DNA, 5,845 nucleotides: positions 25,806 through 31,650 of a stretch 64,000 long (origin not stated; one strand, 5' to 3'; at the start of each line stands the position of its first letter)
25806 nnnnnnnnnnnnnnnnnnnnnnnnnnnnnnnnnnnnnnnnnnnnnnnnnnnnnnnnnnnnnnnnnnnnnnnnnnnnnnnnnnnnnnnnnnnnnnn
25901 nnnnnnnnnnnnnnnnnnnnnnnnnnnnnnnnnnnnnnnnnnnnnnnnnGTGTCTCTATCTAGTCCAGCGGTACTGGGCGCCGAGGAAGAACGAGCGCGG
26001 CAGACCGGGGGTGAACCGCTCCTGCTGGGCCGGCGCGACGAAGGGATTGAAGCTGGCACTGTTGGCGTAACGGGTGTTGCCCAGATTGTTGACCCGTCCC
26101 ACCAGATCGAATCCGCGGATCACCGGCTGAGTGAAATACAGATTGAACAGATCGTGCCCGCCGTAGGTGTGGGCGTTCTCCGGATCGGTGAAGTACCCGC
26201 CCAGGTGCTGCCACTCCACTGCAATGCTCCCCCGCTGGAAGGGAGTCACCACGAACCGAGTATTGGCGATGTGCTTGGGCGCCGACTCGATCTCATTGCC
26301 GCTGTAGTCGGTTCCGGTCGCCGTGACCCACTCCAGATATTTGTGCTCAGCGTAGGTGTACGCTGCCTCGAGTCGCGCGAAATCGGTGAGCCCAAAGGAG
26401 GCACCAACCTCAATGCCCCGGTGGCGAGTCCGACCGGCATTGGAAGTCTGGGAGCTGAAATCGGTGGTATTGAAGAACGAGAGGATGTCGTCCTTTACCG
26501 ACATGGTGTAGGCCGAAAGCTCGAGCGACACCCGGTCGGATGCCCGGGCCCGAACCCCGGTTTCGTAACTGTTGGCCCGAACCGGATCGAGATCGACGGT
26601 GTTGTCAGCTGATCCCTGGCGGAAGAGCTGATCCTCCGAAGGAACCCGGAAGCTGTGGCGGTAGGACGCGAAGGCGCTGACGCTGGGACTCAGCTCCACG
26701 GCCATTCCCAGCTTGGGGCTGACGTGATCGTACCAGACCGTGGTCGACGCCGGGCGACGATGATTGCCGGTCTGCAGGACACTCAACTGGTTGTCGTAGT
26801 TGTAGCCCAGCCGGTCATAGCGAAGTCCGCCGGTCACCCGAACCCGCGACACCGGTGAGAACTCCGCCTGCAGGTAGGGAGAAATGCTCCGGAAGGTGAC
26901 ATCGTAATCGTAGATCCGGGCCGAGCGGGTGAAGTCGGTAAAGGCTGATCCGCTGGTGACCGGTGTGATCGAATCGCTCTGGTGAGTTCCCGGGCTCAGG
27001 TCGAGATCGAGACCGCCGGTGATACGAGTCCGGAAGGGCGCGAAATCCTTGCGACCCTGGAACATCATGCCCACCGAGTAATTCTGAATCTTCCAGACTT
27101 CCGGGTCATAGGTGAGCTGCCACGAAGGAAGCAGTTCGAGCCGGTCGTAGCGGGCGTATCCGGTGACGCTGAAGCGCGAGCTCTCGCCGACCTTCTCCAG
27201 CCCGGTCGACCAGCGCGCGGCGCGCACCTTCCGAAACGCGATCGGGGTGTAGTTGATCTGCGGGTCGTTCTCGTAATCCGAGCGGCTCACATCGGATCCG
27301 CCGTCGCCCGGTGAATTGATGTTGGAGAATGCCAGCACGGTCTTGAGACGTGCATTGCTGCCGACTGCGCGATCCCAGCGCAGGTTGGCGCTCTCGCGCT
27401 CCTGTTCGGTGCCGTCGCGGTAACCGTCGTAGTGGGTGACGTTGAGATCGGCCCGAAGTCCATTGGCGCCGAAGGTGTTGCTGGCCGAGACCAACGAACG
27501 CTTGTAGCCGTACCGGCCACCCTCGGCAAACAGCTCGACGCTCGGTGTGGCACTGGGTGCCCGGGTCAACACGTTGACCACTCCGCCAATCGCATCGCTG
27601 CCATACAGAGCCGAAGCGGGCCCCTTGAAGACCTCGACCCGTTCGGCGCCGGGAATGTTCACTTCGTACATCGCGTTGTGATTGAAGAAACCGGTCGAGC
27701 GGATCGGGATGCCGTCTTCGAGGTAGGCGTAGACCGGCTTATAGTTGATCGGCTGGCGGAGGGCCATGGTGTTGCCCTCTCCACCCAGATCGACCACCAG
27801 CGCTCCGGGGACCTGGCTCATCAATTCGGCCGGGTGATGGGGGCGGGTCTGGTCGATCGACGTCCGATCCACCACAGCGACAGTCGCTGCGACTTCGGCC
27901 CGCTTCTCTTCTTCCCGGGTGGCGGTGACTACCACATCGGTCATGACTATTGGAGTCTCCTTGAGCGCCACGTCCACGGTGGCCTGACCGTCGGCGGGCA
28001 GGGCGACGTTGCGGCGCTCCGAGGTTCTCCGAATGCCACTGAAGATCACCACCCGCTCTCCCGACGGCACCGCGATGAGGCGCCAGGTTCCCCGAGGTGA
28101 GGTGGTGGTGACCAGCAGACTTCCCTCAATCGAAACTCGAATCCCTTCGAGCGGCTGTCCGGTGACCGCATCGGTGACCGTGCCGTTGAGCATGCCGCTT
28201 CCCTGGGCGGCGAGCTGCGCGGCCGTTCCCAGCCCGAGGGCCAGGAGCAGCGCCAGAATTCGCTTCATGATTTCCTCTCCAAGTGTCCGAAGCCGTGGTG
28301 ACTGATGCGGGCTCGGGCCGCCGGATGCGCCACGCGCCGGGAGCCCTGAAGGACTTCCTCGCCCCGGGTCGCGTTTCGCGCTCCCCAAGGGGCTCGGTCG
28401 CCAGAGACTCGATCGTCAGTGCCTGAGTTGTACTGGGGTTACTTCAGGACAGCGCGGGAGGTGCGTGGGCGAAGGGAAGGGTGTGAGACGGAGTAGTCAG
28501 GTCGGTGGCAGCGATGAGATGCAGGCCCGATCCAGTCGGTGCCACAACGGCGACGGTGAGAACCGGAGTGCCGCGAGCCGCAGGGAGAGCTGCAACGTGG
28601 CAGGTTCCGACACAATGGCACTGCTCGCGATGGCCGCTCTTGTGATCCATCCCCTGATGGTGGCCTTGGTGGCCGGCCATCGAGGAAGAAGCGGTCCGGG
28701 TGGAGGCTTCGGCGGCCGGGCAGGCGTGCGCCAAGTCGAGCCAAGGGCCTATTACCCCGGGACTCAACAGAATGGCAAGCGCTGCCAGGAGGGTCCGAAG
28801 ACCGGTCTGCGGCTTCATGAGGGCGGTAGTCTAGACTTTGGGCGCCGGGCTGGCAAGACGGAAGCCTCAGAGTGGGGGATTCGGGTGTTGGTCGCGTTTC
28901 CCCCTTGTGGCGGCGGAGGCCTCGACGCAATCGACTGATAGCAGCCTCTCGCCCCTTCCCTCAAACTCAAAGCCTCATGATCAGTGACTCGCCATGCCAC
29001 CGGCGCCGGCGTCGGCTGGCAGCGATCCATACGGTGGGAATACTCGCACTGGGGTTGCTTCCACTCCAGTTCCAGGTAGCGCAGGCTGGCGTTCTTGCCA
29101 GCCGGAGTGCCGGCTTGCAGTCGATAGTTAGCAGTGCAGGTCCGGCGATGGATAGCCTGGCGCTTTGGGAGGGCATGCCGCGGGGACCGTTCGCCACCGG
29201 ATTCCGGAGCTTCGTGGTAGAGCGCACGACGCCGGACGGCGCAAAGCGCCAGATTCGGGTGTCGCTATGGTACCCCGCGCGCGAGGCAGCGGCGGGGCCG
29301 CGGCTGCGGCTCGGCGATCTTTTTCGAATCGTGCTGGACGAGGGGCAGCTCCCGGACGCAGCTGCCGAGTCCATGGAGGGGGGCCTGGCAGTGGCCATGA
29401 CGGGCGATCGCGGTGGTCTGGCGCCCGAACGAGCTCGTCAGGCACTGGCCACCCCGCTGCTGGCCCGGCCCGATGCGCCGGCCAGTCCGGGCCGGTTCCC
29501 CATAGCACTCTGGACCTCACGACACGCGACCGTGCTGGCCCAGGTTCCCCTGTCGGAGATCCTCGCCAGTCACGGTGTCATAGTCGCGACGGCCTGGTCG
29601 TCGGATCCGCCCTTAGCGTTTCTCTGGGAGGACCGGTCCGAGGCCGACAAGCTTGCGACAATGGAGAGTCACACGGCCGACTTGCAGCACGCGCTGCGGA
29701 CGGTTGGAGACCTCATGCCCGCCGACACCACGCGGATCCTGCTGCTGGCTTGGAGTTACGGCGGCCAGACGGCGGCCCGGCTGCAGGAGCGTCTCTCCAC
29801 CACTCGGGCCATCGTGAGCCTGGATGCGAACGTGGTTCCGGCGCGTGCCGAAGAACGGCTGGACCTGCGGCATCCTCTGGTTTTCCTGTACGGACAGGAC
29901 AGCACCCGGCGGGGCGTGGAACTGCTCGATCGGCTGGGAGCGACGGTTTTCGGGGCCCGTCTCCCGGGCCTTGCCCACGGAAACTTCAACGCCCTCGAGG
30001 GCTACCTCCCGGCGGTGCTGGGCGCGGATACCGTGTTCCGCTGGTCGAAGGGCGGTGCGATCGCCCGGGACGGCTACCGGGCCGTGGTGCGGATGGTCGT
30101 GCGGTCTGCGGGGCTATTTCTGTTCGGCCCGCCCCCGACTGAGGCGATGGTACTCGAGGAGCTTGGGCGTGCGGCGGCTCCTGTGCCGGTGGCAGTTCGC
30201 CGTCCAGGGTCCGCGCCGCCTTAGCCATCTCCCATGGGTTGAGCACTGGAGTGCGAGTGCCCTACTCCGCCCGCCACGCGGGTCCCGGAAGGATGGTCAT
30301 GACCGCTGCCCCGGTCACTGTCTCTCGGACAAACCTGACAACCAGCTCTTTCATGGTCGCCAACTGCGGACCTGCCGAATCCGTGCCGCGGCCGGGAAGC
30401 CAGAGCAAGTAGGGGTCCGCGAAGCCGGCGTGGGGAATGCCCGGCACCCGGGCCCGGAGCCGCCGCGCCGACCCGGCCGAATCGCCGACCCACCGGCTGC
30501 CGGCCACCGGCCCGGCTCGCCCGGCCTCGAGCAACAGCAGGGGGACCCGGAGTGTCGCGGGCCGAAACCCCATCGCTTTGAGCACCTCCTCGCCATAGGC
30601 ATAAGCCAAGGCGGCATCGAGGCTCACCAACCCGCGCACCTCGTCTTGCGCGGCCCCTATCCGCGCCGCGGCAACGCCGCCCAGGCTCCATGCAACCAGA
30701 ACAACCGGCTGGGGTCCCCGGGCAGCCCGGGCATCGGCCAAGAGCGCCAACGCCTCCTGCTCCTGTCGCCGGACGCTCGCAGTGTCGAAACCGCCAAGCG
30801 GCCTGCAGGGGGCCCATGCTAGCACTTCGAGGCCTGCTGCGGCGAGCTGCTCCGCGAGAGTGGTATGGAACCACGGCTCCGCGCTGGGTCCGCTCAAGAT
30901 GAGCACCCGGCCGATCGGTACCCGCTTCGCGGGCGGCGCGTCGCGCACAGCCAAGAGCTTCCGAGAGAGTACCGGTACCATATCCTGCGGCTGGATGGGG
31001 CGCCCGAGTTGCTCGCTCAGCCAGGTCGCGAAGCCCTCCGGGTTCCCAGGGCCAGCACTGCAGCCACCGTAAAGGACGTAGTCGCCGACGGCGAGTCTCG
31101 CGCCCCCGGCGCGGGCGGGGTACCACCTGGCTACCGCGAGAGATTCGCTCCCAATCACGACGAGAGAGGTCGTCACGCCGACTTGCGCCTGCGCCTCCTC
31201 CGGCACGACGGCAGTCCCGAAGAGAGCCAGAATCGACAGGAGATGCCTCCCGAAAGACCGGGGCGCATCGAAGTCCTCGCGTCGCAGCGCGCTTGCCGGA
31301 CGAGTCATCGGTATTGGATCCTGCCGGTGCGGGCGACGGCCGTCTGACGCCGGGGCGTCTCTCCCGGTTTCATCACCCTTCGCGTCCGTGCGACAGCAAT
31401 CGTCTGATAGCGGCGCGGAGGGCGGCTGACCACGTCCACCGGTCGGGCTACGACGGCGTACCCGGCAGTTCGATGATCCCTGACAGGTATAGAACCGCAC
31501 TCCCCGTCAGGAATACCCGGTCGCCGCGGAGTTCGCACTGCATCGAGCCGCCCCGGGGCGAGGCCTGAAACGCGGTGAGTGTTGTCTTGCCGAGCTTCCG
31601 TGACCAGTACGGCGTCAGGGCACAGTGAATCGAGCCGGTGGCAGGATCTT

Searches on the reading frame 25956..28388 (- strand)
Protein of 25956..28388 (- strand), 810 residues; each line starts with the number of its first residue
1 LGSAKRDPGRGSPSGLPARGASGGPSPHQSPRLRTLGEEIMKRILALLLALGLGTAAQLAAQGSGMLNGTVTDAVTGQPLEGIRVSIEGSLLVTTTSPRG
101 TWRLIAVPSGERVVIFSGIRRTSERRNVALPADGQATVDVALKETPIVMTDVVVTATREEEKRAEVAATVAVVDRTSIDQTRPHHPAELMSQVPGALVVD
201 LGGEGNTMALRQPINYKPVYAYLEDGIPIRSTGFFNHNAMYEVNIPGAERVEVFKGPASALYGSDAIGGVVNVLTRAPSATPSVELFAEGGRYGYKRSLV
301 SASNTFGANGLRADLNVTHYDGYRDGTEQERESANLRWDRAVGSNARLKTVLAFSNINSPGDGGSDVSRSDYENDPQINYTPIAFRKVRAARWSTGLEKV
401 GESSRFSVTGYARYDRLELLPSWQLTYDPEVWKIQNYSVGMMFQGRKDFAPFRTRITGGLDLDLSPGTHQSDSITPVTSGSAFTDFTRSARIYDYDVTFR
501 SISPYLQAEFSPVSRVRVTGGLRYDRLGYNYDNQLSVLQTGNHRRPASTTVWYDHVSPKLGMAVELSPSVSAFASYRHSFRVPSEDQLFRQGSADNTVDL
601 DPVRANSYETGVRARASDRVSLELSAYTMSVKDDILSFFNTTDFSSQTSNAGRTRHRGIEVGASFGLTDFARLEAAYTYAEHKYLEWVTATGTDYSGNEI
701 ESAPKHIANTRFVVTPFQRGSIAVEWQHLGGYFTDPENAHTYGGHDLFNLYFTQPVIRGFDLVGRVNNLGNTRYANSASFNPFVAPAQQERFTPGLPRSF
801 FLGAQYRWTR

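Call 3: search_protein_families(library=pfam, proteins=[window:25956-28388:-], max_evalue=0.01)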
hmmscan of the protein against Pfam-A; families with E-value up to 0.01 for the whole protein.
window:25956-28388:- (810 aa): 5 families
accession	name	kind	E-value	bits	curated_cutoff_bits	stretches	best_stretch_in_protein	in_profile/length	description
PF00593.30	TonB_dep_Rec_b-barrel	-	9.8e-40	138.2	27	1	341-769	8-436/436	TonB dependent receptor-like, beta-barrel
PF07715.20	Plug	-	1.1e-15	58.4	23.9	1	164-270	3-107/107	TonB-dependent Receptor Plug Domain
PF13620.12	CarboxypepD_reg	-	7e-12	46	32.3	1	67-143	2-82/82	Carboxypeptidase regulatory-like domain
PF13715.12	CarbopepD_reg_2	-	1.2e-10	41.6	32.2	1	68-154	2-88/88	CarboxypepD_reg-like domain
PF14905.12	OMP_b-brl_3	-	0.00084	18.9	27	1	492-680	105-293/408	Outer membrane protein beta-barrel family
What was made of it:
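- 25956..28388 (-): TonB-dependent receptor (CarboxypepD_reg + Plug + beta-barrel), probable first gene of the unit. Pfam (call 3).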

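Call 36: search_protein_families(library=ncbifam, proteins=[window:25956-28388:-], max_evalue=0.001)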
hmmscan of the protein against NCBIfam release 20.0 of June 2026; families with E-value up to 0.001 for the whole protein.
window:25956-28388:- (810 aa): 29 families (the best 25 are shown)
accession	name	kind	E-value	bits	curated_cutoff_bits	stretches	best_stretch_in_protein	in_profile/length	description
TIGR01779.1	TonB-B12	equivalog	9.1e-37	126.9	599.7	2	145-406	26-284/614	TonB-dependent vitamin B12 receptor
TIGR01783.1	TonB-siderophor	subfamily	1.4e-36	126.3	223.5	2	514-806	375-647/649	TonB-dependent siderophore receptor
TIGR01785.1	TonB-hemin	subfamily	1.3e-33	116.5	316.85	2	490-703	351-573/677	TonB-dependent heme/hemoglobin receptor family protein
NF007926.1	PRK10641.1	equivalog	2.8e-29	102.1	836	2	150-323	28-200/617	TonB-dependent vitamin B12 receptor BtuB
NF041535.1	TonB_rec_PqqU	equivalog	9.2e-28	96.9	1200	1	225-781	82-650/676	TonB-dependent receptor PqqU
TIGR01786.1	TonB-hemlactrns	subfamily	2e-27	95.9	323.75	2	496-683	387-588/719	TonB-dependent hemoglobin/transferrin/lactoferrin family receptor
NF010010.0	PRK13483.1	equivalog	1.7e-19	69.3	927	1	143-290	27-177/660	ligand-gated channel protein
TIGR04056.1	OMP_RagA_SusC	subfamily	7.5e-19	67.6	368.25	1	67-279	3-207/981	SusC/RagA family TonB-linked outer membrane protein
NF010012.0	PRK13486.1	equivalog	3.7e-18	65.3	924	1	151-277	26-159/696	TonB-dependent receptor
NF010038.0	PRK13513.1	equivalog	1.6e-17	63.4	942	1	148-280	34-169/659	ligand-gated channel protein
NF007465.0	PRK10044.1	equivalog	3.8e-16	58.4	803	2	561-710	493-628/726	ferrichrome porin FhuA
NF053590.1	TonB_dep_TOL0244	equivalog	6.1e-15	54.8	645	2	242-302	106-166/604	TOL_0244 family TonB-dependent receptor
NF007478.2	PRK10064.1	equivalog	1.7e-14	53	745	1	151-276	32-158/663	catecholate siderophore receptor CirA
NF050067.1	TonBEntbctnRecCfrA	equivalog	3e-14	52.3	1200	1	147-280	24-162/698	TonB-dependent ferric enterobactin receptor CfrA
NF010011.0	PRK13484.1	equivalog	2.2e-13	49.3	1197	1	225-277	108-160/682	IreA family TonB-dependent siderophore receptor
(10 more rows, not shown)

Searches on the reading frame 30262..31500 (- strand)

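Call 59: search_protein_families(library=pfam, proteins=[window:30262-31500:-], max_evalue=0.0001)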
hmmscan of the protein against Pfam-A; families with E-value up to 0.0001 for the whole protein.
window:30262-31500:- (412 aa): 1 family
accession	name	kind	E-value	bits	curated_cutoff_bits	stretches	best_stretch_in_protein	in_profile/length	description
PF12697.13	Abhydrolase_6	-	1.4e-06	29.6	26.3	1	199-364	1-169/217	Alpha/beta hydrolase family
